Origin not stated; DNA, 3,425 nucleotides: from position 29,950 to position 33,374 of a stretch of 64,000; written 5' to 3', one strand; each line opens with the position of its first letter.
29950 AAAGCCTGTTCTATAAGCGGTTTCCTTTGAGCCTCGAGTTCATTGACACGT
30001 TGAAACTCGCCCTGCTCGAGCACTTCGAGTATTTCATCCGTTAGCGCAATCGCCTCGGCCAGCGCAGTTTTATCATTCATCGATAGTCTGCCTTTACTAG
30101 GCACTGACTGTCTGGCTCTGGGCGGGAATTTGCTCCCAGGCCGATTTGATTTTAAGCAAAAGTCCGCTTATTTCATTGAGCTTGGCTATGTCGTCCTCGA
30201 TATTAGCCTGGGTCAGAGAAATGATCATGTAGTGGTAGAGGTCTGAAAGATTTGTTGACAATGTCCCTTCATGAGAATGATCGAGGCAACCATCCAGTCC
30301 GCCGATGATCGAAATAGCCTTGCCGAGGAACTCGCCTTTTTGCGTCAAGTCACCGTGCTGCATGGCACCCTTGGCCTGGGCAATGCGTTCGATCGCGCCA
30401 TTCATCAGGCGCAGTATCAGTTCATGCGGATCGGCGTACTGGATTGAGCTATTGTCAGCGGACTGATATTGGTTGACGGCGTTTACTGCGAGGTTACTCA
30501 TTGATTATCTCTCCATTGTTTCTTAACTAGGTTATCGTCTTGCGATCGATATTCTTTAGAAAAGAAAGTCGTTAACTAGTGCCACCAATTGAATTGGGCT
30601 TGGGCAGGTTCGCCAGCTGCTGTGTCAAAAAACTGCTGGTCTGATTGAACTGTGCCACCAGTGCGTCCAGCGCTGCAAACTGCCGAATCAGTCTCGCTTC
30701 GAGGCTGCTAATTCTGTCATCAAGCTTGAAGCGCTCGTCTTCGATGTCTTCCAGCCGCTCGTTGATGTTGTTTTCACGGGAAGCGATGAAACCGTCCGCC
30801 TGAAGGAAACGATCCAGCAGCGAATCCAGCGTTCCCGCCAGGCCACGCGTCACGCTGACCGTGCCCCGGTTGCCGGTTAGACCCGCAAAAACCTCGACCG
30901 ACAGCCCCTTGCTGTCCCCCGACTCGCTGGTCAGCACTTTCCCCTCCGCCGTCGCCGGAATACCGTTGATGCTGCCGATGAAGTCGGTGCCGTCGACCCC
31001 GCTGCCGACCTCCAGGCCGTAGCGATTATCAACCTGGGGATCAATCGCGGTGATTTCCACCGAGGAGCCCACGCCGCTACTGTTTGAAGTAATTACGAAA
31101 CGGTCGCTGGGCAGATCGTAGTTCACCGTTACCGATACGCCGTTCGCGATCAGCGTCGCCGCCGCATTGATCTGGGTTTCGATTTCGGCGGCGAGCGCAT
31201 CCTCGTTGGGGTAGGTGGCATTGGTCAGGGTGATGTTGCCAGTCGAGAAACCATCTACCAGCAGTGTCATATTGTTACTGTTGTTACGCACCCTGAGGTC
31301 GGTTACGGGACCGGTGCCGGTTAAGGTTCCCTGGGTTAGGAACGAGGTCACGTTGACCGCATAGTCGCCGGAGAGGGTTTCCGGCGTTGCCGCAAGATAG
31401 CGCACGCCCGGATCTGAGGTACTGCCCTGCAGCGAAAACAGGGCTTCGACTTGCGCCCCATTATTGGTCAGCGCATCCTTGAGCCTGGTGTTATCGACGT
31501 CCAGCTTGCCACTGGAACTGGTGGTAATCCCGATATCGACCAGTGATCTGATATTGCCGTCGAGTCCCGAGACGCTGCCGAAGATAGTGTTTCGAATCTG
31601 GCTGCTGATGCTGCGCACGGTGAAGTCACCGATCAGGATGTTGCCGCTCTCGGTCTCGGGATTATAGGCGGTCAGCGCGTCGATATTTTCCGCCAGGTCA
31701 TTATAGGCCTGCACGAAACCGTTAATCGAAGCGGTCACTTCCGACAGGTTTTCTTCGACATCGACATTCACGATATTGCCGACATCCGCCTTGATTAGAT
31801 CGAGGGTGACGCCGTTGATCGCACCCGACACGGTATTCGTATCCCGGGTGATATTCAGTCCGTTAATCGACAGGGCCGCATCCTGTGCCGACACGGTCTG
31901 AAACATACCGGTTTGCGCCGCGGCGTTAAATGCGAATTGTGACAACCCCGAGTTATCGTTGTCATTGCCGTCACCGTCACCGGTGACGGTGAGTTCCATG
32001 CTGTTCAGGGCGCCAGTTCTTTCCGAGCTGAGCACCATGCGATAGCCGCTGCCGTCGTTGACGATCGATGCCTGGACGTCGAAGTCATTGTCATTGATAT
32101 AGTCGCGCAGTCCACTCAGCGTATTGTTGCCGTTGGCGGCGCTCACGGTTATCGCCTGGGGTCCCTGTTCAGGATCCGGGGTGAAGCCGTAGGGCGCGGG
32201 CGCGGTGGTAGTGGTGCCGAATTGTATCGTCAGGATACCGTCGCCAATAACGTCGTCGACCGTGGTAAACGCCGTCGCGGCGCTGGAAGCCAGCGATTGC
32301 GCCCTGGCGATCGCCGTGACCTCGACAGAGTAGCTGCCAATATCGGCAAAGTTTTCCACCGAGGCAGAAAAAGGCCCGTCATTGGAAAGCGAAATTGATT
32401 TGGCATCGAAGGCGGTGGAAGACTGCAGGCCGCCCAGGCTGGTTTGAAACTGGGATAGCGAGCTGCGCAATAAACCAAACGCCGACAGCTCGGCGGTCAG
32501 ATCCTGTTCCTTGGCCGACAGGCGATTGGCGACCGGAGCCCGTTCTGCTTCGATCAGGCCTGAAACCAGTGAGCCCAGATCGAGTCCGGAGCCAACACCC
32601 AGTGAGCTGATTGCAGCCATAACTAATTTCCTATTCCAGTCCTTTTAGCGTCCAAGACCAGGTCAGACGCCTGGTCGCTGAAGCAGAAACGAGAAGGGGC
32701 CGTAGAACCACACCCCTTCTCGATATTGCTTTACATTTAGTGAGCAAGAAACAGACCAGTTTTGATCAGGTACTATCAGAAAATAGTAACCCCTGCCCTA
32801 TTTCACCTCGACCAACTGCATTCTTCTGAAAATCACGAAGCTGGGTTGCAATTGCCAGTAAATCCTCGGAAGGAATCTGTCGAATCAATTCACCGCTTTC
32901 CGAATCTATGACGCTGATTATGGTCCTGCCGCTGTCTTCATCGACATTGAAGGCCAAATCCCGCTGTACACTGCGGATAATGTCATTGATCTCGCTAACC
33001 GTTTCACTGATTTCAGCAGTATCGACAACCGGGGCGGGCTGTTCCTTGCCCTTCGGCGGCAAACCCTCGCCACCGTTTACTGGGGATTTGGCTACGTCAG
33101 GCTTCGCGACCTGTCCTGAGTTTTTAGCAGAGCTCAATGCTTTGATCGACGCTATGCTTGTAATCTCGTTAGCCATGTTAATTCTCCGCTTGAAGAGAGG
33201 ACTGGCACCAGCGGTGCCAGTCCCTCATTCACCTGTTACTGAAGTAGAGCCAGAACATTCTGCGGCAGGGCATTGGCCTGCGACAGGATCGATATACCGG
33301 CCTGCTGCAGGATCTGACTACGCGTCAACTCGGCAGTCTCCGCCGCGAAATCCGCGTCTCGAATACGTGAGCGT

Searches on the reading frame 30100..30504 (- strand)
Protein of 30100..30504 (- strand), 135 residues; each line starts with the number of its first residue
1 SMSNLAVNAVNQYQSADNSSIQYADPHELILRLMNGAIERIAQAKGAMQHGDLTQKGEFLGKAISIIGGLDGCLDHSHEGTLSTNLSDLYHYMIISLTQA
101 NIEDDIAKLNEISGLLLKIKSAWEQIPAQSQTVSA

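Call 39: search_protein_families(library=pfam, proteins=[window:30100-30504:-], max_evalue=0.01)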
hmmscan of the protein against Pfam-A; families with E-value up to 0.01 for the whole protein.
window:30100-30504:- (135 aa): 1 family
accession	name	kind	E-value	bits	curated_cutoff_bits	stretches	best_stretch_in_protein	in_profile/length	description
PF02561.19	FliS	-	1.5e-34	119.2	26.7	1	11-126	2-114/115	Flagellar protein FliS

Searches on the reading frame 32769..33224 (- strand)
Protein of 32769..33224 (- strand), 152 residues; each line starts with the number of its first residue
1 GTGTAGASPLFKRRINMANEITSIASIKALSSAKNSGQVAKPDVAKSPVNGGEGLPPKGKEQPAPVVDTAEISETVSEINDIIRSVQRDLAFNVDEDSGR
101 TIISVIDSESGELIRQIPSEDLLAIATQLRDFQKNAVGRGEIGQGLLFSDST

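Call 39: search_protein_families(library=pfam, proteins=[window:32769-33224:-], max_evalue=0.01)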
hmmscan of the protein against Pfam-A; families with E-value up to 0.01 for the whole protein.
window:32769-33224:- (152 aa): 1 family
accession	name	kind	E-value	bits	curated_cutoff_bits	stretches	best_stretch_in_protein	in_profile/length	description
PF03646.20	FlaG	-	3.6e-19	69.2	23.8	1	60-132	22-94/101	FlaG protein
